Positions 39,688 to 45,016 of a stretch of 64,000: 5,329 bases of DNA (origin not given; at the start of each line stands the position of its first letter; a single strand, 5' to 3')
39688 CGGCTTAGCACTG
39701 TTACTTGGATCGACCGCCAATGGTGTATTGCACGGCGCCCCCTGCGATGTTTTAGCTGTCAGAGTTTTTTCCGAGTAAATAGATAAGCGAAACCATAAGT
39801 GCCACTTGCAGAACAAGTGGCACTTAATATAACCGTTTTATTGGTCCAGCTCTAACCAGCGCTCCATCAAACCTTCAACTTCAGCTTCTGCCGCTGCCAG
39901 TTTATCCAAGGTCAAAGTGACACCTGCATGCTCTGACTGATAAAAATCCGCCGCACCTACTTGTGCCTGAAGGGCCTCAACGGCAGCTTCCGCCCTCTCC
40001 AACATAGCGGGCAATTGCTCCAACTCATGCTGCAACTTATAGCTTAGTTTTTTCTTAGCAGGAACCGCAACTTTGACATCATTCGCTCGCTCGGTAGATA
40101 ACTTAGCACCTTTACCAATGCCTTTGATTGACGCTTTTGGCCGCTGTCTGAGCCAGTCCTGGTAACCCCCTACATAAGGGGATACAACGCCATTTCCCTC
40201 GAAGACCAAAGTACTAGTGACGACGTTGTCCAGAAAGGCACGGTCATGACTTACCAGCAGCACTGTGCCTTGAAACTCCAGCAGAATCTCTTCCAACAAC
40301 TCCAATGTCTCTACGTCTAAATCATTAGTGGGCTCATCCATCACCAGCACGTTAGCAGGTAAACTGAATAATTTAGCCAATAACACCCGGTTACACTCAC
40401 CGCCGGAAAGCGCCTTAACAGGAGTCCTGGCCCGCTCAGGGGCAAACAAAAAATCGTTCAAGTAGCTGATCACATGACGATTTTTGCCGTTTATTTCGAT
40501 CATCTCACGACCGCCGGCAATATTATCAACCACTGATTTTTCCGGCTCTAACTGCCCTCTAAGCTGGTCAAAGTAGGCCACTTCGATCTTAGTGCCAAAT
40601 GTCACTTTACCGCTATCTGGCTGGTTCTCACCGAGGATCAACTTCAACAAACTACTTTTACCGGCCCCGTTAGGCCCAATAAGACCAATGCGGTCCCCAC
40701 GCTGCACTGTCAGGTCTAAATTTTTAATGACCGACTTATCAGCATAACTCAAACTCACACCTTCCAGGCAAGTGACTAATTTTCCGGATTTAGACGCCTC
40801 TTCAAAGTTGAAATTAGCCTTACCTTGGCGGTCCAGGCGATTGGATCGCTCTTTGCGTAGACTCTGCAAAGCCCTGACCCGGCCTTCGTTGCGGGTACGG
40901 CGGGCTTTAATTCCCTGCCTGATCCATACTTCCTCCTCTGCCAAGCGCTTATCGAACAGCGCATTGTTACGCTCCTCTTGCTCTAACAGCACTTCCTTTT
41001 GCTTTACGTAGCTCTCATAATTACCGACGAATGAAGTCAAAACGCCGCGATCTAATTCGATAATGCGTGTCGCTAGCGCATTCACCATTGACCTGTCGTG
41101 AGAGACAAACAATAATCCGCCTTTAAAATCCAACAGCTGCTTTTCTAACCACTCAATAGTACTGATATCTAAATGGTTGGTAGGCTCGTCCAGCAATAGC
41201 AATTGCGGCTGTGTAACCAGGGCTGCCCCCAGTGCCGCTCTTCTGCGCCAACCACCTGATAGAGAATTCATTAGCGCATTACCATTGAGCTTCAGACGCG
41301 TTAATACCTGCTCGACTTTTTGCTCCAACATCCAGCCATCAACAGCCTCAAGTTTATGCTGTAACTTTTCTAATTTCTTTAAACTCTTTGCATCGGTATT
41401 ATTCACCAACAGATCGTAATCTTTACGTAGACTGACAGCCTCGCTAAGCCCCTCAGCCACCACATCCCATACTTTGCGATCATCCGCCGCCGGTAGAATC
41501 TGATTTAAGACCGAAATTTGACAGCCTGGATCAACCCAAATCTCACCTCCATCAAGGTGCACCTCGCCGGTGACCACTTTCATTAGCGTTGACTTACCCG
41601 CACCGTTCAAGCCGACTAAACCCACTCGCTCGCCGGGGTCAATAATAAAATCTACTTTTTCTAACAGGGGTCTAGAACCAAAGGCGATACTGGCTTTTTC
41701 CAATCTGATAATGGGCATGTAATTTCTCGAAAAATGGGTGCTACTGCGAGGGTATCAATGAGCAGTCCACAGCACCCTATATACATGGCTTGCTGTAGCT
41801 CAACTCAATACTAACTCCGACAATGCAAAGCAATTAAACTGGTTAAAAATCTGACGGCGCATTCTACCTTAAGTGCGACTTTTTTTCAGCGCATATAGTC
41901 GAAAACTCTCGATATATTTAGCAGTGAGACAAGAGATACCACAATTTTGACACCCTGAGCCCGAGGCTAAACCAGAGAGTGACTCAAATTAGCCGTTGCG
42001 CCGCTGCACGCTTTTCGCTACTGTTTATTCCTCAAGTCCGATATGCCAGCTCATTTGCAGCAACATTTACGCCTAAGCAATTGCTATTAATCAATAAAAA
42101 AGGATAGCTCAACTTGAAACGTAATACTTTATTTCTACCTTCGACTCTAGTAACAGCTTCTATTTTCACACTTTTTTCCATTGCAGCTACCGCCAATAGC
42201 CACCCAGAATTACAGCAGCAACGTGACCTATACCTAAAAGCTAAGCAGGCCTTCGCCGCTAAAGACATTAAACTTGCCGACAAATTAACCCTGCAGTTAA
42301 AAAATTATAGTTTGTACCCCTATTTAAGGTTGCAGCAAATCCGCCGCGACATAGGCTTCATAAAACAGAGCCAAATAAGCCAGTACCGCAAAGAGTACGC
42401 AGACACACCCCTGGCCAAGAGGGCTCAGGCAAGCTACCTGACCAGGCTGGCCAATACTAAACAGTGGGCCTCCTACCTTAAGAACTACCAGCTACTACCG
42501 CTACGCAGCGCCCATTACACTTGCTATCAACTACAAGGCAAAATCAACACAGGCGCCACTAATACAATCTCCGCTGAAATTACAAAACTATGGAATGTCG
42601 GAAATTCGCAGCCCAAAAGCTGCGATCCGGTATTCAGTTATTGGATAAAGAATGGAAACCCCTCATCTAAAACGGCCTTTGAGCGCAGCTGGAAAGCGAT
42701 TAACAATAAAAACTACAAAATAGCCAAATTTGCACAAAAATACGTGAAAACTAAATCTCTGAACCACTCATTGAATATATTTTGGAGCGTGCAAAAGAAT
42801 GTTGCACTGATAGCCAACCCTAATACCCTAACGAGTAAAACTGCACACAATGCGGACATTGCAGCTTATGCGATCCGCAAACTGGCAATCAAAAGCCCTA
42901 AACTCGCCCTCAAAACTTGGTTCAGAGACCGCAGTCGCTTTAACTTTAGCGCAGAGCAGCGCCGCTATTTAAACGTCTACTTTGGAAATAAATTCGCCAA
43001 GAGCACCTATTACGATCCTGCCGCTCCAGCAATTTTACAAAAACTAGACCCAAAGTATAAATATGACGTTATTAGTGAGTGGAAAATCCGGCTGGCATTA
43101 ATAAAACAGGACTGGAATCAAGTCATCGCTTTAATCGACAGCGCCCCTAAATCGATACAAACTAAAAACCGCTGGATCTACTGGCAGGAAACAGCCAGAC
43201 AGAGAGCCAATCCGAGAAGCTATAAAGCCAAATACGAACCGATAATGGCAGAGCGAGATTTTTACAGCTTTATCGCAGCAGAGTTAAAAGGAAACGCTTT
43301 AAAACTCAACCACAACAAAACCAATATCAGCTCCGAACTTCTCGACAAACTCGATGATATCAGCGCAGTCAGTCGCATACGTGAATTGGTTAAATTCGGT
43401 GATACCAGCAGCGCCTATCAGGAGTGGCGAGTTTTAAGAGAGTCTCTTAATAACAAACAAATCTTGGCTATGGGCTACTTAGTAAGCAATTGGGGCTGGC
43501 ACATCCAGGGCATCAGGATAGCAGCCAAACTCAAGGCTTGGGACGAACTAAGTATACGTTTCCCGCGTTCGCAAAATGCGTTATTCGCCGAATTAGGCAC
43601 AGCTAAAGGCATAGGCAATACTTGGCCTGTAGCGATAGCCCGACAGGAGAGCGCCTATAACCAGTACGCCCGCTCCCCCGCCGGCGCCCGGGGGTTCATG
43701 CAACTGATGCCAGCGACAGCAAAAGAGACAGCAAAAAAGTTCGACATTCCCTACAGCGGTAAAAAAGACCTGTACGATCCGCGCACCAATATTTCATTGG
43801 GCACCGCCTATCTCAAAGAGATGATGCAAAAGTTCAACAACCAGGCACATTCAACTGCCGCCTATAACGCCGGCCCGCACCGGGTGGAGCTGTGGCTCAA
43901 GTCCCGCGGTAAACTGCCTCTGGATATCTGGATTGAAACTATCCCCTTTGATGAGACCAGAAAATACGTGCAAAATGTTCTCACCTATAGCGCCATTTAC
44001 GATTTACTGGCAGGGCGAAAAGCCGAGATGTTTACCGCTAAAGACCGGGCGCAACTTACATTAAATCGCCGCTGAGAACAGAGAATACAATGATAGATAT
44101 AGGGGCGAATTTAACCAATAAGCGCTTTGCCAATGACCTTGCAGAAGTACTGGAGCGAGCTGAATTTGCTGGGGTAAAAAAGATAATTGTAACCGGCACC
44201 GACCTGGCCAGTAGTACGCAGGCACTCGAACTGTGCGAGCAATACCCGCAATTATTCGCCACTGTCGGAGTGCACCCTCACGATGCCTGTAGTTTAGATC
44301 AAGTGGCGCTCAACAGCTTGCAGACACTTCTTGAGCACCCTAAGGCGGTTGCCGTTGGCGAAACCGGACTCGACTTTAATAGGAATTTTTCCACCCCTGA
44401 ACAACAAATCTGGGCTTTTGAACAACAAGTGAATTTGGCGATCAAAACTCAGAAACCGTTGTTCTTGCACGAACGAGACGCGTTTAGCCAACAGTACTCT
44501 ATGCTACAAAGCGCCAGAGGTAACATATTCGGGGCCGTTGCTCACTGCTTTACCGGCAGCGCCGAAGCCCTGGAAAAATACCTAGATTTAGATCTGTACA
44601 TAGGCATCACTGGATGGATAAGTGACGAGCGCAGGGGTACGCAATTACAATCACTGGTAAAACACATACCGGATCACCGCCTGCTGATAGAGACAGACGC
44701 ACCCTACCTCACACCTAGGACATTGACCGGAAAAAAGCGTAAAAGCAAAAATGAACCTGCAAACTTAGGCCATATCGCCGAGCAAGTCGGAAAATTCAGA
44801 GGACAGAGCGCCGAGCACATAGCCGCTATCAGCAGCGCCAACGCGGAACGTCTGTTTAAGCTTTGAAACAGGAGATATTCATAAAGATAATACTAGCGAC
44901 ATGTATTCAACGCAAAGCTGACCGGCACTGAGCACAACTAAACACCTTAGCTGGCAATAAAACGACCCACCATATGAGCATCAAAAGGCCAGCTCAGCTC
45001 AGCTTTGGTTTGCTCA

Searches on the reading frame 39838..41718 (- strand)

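Call 85: search_protein_families(library=pfam, proteins=[window:39838-41718:-], max_evalue=0.00001)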
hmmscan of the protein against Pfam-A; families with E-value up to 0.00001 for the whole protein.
window:39838-41718:- (626 aa): 8 families
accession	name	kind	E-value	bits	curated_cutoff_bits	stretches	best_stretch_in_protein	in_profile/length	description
PF00005.33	ABC_tran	-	7.8e-53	179.2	25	2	332-465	2-137/137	ABC transporter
PF16326.10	ABC_tran_CTD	-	5.2e-16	59.1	32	1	557-625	1-68/69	ABC transporter C-terminal domain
PF13304.12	AAA_21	-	2.1e-14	54.8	27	0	345-388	3-52/304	AAA domain, putative AbiEii toxin, Type IV TA system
PF12848.13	ABC_tran_Xtn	-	9.8e-12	45.2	25.9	1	220-297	1-78/85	ABC transporter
PF02463.25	SMC_N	-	3.6e-08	33.6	40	0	344-506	27-212/220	RecF/RecN/SMC N terminal domain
PF01926.29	MMR_HSR1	-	1.1e-06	29.2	21.9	0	343-377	1-34/113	50S ribosome-binding GTPase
PF03193.22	RsgA_GTPase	-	3.5e-06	27.4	30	0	323-372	89-137/174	RsgA GTPase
PF13555.12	AAA_29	-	7.1e-06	26.1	27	0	337-358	18-39/61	P-loop containing region of AAA domain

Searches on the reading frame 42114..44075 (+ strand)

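Call 85: search_protein_families(library=pfam, proteins=[window:42114-44075:+], max_evalue=0.00001)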
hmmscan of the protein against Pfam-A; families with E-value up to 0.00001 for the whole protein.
window:42114-44075:+ (653 aa): 2 families
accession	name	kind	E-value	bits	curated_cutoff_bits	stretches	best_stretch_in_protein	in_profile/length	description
PF01464.25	SLT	-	2.3e-29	101.8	21.3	1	495-601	7-111/117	Transglycosylase SLT domain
PF14718.12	SLT_L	-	1.1e-12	48.3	25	1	417-479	6-68/68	Soluble lytic murein transglycosylase L domain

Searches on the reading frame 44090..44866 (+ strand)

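Call 85: search_protein_families(library=pfam, proteins=[window:44090-44866:+], max_evalue=0.00001)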
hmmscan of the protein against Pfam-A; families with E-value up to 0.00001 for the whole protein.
window:44090-44866:+ (258 aa): 1 family
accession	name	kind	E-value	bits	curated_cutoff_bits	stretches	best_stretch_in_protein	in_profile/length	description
PF01026.27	TatD_DNase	-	1.8e-72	244.2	27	1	2-257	1-253/253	TatD related DNase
